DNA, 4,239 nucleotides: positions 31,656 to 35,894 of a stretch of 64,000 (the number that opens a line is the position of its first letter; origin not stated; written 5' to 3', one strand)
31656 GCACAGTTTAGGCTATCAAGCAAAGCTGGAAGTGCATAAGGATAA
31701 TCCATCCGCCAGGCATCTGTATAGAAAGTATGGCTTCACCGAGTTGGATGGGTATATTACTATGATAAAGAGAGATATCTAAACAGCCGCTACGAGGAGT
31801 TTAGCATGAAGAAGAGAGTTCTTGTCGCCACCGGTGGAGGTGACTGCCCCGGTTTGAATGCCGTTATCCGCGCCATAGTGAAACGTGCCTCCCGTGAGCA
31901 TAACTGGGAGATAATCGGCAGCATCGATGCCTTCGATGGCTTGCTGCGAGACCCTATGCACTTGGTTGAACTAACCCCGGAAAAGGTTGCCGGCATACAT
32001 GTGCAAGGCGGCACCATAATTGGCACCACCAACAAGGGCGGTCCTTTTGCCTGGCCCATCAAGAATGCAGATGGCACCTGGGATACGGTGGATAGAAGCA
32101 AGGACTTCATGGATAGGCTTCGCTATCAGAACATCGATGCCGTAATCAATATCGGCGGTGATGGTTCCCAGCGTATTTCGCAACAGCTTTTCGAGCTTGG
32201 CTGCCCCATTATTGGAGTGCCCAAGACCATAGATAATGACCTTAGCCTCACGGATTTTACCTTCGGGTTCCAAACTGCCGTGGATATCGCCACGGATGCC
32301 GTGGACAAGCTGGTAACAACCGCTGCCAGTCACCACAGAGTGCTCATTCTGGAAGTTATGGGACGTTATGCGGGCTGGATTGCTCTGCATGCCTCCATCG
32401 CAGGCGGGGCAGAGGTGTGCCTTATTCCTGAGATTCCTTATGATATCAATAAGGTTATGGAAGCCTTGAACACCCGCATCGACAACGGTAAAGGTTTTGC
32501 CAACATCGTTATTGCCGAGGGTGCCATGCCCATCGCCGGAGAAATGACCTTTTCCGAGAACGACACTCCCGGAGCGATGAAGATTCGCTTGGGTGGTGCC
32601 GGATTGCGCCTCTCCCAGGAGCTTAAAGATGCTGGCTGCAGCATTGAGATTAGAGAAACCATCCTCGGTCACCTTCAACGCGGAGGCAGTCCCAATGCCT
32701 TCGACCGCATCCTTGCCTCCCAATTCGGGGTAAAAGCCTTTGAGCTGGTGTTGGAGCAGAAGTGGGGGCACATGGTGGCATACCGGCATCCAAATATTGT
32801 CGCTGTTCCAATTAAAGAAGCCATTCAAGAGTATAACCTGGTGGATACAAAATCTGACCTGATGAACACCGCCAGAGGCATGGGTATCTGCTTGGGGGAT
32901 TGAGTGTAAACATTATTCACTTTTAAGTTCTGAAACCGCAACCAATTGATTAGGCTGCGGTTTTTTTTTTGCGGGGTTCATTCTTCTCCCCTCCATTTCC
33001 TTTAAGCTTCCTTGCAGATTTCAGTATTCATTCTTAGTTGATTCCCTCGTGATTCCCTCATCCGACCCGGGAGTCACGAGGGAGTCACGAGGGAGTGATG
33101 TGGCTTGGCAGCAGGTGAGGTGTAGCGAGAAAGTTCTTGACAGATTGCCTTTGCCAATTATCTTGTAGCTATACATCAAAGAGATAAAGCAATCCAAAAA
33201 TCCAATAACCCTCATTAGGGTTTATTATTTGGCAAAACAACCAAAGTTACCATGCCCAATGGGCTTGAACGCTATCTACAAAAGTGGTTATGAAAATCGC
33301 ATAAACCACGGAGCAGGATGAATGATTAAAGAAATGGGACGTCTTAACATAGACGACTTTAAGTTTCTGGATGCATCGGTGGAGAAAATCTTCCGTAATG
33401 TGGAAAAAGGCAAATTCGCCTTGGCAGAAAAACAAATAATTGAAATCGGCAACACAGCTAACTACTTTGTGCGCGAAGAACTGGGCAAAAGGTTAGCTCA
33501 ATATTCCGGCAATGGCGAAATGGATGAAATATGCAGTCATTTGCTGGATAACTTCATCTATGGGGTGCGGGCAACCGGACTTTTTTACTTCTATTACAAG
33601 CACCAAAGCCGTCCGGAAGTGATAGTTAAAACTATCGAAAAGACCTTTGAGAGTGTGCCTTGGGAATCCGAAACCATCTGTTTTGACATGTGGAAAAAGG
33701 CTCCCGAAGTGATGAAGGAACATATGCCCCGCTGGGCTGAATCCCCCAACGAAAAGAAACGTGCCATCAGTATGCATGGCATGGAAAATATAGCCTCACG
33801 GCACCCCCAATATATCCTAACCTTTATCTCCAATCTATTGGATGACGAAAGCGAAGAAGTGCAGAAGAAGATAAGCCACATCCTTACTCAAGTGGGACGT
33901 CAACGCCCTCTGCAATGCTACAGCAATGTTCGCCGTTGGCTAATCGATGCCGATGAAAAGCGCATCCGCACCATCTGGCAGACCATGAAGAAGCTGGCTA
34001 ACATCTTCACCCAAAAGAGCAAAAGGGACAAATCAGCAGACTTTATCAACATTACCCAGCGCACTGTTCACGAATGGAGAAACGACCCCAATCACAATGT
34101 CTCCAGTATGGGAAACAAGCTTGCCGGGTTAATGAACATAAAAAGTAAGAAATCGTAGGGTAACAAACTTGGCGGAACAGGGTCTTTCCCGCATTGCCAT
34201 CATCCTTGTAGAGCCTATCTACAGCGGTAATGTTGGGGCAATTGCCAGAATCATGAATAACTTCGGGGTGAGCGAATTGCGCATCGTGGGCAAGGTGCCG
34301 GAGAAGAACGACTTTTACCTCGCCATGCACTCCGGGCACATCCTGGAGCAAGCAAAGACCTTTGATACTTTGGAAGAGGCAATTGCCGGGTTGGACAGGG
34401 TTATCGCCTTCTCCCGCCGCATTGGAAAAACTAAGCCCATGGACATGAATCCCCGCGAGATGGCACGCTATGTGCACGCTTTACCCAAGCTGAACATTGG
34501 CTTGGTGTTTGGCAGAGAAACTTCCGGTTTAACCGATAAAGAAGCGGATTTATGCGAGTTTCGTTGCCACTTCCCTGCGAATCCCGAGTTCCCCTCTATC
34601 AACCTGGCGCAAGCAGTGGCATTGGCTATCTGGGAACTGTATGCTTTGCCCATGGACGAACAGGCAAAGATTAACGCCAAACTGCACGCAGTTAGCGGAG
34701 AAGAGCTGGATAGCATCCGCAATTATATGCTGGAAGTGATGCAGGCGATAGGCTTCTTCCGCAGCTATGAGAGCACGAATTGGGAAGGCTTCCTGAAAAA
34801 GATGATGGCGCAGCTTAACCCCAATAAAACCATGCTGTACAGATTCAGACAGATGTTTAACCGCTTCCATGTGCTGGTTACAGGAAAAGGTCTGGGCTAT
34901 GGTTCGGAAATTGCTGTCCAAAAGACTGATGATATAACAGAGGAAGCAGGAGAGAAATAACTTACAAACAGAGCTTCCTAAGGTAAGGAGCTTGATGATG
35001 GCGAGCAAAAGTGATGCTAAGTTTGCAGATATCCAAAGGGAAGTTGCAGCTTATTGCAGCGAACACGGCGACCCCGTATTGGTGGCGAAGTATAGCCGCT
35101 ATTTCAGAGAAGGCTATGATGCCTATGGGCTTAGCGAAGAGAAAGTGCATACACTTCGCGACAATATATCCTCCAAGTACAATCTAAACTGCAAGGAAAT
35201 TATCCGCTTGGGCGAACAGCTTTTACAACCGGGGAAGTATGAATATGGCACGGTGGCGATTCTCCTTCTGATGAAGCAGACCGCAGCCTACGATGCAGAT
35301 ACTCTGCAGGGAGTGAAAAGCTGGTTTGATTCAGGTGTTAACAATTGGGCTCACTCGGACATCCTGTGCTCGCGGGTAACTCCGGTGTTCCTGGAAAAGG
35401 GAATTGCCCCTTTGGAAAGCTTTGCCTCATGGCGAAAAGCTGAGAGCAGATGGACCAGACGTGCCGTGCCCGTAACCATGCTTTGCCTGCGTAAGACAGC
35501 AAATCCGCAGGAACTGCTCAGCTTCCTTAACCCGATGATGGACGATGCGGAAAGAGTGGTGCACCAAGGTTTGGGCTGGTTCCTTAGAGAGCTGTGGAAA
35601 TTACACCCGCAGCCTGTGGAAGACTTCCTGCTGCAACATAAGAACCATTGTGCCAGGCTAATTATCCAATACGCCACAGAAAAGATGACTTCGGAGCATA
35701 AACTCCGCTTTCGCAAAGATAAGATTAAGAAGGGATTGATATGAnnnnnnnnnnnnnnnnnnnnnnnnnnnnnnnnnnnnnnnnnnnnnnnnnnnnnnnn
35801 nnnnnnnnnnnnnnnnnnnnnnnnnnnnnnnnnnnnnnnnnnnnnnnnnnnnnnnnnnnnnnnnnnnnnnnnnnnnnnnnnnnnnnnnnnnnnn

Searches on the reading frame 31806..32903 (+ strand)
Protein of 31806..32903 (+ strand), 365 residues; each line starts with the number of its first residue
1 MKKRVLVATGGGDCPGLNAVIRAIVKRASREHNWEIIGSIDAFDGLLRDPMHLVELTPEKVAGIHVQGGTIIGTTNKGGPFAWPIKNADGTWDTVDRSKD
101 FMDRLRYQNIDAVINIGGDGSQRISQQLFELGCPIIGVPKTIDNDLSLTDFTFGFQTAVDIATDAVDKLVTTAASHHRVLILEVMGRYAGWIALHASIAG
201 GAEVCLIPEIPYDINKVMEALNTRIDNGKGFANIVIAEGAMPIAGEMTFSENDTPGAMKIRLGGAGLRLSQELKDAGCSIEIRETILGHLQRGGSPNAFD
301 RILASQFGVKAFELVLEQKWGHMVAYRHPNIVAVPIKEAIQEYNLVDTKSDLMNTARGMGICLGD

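Call 63: search_protein_families(library=pfam, proteins=[window:31806-32903:+], max_evalue=0.0001)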
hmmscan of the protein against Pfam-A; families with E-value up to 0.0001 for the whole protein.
window:31806-32903:+ (365 aa): 1 family
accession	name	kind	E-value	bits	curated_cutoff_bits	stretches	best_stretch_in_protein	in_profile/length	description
PF00365.25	PFK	-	4.8e-93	312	30.9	1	4-314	1-276/277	Phosphofructokinase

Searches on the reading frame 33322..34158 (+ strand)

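Call 63: search_protein_families(library=pfam, proteins=[window:33322-34158:+], max_evalue=0.0001)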
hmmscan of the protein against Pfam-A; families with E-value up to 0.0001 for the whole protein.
window:33322-34158:+ (278 aa): 1 family
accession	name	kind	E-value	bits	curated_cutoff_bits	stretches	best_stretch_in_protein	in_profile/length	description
PF08713.17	DNA_alkylation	-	2.6e-07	31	21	1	53-196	37-187/213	DNA alkylation repair enzyme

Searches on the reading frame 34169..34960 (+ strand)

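Call 63: search_protein_families(library=pfam, proteins=[window:34169-34960:+], max_evalue=0.0001)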
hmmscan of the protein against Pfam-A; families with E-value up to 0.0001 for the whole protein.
window:34169-34960:+ (263 aa): 1 family
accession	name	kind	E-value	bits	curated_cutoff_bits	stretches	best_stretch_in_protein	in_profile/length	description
PF00588.24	SpoU_methylase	-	3.9e-23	82.5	29.7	1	9-154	2-141/142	SpoU rRNA Methylase family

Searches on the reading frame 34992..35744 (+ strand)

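Call 64: search_protein_families(library=ncbifam, proteins=[window:34992-35744:+], max_evalue=1e-10)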
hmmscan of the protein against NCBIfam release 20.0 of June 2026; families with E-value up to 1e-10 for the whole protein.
window:34992-35744:+ (250 aa): 0 families

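Call 78: search_protein_families(library=pfam, proteins=[window:34992-35744:+], max_evalue=0.001)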
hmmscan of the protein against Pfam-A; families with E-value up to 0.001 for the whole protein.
window:34992-35744:+ (250 aa): 1 family
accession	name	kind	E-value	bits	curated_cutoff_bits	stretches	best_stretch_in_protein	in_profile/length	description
PF08713.17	DNA_alkylation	-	5.1e-36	124.8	21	1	24-232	7-213/213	DNA alkylation repair enzyme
